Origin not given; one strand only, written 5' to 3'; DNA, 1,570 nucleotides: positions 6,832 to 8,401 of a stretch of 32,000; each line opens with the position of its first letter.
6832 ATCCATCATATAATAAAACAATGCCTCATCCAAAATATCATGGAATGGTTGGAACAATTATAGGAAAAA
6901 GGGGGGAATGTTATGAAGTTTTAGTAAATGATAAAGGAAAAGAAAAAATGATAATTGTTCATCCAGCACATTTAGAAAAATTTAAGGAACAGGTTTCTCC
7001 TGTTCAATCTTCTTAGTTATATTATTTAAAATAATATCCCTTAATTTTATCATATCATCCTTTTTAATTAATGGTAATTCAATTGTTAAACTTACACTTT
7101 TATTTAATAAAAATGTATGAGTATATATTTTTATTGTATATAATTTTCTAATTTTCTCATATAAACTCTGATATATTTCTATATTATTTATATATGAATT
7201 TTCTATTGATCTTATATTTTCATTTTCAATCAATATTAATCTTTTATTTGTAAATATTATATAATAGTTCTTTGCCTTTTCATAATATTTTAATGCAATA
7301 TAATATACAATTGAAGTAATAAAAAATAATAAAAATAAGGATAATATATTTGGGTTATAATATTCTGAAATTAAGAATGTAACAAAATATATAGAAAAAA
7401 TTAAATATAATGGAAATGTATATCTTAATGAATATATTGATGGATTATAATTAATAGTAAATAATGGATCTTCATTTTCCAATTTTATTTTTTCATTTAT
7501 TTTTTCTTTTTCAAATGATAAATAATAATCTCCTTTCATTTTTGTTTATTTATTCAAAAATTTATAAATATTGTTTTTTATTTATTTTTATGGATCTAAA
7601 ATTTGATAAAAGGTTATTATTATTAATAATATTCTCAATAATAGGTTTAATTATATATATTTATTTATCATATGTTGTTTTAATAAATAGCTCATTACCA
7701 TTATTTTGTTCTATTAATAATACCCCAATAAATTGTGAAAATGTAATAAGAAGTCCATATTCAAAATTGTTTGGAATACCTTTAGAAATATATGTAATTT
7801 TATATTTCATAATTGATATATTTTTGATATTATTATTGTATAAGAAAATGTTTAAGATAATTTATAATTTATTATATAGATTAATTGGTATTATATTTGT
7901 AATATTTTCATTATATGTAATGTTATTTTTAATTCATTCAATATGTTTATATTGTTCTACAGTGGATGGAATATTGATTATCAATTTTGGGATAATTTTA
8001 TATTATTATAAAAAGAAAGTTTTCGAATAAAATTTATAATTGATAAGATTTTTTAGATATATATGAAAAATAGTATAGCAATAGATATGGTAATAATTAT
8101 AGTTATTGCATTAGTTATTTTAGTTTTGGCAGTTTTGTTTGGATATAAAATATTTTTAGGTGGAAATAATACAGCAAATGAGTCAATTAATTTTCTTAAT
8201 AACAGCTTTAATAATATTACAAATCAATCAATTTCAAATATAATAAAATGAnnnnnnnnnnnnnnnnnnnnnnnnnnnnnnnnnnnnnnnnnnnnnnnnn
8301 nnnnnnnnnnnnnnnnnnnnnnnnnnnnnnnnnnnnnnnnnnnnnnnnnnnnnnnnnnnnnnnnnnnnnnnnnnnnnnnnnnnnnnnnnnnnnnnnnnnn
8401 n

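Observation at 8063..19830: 11.8-kb island of 13 consecutive extracytoplasmic proteins, 11 with prepilin-like N-termini and no assembly machinery: candidate undescribed surface filament / host-contact system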

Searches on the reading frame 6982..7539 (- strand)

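Call 66: search_protein_families(library=pfam, max_evalue=0.1, proteins=[window:6982-7539:-])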
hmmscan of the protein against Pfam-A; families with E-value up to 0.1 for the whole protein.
window:6982-7539:- (185 aa): 2 families
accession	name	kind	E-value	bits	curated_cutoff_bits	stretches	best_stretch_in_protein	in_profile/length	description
PF08000.17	bPH_1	-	0.0071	16.8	27.7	1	90-114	39-63/122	Bacterial PH domain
PF03703.20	bPH_2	-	0.015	16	22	1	115-170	30-78/78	Bacterial PH domain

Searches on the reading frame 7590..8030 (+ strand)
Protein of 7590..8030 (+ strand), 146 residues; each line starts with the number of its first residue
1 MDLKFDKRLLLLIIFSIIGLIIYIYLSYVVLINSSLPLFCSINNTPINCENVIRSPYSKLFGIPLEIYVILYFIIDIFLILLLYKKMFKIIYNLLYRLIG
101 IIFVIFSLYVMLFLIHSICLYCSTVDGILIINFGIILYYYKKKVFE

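Call 66: search_protein_families(library=pfam, max_evalue=0.1, proteins=[window:7590-8030:+])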
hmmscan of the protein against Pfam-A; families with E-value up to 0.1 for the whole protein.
window:7590-8030:+ (146 aa): 1 family
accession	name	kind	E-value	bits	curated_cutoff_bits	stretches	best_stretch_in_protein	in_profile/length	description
PF07884.19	VKOR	-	1.1e-19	71.3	27.5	1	11-134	2-131/134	Vitamin K epoxide reductase family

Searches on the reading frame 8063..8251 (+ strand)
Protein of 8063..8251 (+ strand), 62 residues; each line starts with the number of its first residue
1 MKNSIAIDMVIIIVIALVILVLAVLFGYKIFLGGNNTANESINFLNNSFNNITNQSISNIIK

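Call 35: search_protein_families(library=ncbifam, max_evalue=10, proteins=[window:8063-8251:+])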
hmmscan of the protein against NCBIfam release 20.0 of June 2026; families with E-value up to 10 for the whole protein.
window:8063-8251:+ (62 aa): 3 families
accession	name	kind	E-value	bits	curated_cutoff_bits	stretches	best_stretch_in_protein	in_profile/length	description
NF033904.1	LlsX_fam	subfamily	0.00027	21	29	1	3-56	4-56/90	LlsX family protein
TIGR01165.1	cbiN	subfamily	0.064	13.5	104.85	1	7-50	7-52/91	cobalt ECF transporter S component CbiN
NF004285.1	PRK05696.1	equivalog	0.12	12.1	179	1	9-43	20-53/171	flagellar basal body-associated protein FliL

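Call 66: search_protein_families(library=pfam, max_evalue=0.1, proteins=[window:8063-8251:+])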
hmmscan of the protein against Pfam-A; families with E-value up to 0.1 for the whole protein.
window:8063-8251:+ (62 aa): 3 families
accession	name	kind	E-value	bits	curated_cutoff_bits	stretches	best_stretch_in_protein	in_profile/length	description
PF09991.14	DUF2232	-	0.0024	17.5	27.8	1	2-55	79-132/290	Predicted membrane protein (DUF2232)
PF13131.11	DUF3951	-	0.0035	18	26.3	1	12-58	8-49/52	Protein of unknown function (DUF3951)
PF02553.20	CbiN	-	0.063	13.7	25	1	11-53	5-46/67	Cobalt transport protein component CbiN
